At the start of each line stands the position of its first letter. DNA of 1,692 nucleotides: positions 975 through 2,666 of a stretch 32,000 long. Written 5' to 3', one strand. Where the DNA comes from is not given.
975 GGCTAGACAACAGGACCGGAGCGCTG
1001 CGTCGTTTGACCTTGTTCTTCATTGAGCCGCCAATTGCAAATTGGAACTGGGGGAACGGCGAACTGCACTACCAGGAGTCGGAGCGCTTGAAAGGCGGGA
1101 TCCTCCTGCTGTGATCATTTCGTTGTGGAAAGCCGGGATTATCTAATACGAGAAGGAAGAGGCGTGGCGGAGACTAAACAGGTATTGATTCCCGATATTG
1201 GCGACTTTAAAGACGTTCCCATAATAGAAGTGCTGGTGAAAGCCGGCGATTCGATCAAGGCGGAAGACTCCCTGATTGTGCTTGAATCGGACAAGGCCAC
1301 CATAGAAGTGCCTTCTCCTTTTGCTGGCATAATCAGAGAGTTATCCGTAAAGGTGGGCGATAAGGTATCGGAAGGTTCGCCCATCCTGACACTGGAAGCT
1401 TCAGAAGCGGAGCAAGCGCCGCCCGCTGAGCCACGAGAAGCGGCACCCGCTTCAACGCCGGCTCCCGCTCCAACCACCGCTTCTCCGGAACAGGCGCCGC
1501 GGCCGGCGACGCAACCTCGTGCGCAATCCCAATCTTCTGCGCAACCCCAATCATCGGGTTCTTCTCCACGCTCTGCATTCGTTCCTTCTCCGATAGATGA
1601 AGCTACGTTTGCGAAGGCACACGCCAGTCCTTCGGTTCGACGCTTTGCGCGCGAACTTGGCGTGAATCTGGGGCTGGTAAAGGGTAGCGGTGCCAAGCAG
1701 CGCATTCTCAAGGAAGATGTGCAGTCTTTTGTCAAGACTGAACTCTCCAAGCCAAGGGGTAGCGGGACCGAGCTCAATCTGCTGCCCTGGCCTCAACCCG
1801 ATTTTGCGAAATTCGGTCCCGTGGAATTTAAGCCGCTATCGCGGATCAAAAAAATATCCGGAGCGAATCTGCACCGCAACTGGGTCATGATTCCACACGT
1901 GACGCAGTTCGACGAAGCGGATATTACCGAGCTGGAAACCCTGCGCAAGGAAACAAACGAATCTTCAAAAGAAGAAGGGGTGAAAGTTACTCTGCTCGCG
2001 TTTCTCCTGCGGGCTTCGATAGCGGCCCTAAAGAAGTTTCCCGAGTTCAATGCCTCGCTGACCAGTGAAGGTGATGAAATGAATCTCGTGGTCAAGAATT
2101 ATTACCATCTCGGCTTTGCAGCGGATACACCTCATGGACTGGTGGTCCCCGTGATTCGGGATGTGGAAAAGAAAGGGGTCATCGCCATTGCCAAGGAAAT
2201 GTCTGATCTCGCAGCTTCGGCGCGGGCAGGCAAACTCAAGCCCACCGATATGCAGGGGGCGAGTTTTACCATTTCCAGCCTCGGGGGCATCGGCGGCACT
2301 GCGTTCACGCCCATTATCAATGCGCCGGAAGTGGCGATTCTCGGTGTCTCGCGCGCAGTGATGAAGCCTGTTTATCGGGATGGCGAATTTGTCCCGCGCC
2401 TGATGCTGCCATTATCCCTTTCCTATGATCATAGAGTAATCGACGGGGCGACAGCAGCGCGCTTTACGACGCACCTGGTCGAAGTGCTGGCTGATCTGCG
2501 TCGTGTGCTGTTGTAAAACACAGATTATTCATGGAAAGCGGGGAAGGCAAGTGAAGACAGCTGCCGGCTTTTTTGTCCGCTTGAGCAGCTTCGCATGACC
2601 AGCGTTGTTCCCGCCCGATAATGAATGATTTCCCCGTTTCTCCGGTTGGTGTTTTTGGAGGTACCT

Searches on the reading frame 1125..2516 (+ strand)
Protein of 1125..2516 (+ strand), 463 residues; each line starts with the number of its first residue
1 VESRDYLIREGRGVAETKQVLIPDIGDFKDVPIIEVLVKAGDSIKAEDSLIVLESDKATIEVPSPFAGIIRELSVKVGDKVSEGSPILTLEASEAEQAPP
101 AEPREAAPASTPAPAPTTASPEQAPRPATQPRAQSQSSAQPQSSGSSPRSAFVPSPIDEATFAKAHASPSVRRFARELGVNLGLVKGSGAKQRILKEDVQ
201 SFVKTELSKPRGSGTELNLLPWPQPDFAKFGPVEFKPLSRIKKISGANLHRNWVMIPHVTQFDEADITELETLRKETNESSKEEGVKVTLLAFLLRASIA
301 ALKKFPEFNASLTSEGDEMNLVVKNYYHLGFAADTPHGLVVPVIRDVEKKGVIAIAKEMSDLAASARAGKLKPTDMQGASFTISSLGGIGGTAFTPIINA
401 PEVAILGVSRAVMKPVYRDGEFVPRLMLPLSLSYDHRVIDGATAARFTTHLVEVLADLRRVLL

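Call 7: search_protein_families(library=ncbifam, proteins=[window:1125-2516:+], max_evalue=0.00001)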
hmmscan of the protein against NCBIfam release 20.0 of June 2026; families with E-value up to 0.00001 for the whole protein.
window:1125-2516:+ (463 aa): 19 families
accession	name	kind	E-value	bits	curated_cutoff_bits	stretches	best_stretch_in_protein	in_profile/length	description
TIGR01348.1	PDHac_trf_long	equivalog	4.7e-177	590.1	552.1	1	15-463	153-587/587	dihydrolipoyllysine-residue acetyltransferase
NF008814.0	PRK11854.1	equivalog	4.2e-159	530.9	722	1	13-462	203-636/637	pyruvate dehydrogenase complex dihydrolipoyllysine-residue acetyltransferase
NF004309.0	PRK05704.1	equivalog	1.5e-79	268.3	449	1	19-463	4-406/408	2-oxoglutarate dehydrogenase complex dihydrolipoyllysine-residue succinyltransferase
TIGR01347.1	sucB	equivalog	2.7e-73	247.5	378.65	1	29-463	13-402/404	dihydrolipoyllysine-residue succinyltransferase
TIGR02927.1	SucB_Actino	equivalog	1.3e-71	242.2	423.45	1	12-452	121-565/579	2-oxoglutarate dehydrogenase, E2 component, dihydrolipoamide succinyltransferase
TIGR01349.1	PDHac_trf_mito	equivalog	5.7e-67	226.7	445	1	35-456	18-430/437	pyruvate dehydrogenase complex dihydrolipoamide acetyltransferase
NF008815.0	PRK11857.1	equivalog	1.2e-53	182.6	378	1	164-455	3-299/308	dihydrolipoamide acetyltransferase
NF011416.0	PRK14843.1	equivalog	1.8e-50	171.8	429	2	228-457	113-341/347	dihydrolipoamide acetyltransferase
NF008907.0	PRK12270.1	equivalog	3.3e-18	64.9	878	1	98-455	68-361/1241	multifunctional oxoglutarate decarboxylase/oxoglutarate dehydrogenase thiamine pyrophosphate-binding subunit/dihydrolipoyllysine-residue suc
NF004547.1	PRK05889.1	equivalog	1.1e-09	38.4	75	1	33-88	13-68/71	biotin/lipoyl-binding carrier protein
NF011457.0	PRK14875.1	equivalog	8.4e-09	34.8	307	1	33-205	20-128/372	acetoin dehydrogenase dihydrolipoyllysine-residue acetyltransferase subunit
NF004173.0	PRK05641.1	equivalog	1e-08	35.9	199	1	33-90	95-152/153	putative acetyl-CoA carboxylase biotin carboxyl carrier protein subunit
NF006079.0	PRK08225.1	equivalog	1.9e-08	34.2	95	1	35-91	14-70/70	acetyl-CoA carboxylase biotin carboxyl carrier protein subunit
NF010643.0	PRK14040.1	subfamily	9.3e-07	27.7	892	1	33-90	537-594/595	oxaloacetate decarboxylase subunit alpha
NF008854.0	PRK11892.1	equivalog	9.6e-07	27.8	454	1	35-143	21-129/464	pyruvate dehydrogenase complex E1 component subunit beta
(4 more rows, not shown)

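Call 8: search_protein_families(library=pfam, proteins=[window:1125-2516:+], max_evalue=0.00001)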
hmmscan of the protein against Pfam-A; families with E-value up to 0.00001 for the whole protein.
window:1125-2516:+ (463 aa): 3 families
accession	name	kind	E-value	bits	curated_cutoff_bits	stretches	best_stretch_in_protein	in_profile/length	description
PF00198.28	2-oxoacid_dh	-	2.4e-83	279.6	23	1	236-462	7-231/232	2-oxoacid dehydrogenases acyltransferase (catalytic domain)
PF00364.28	Biotin_lipoyl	-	2.5e-21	75.7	22.1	1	19-90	2-73/73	Biotin-requiring enzyme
PF02817.22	E3_binding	-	1.3e-14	54.6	23.7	1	166-200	2-36/36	e3 binding domain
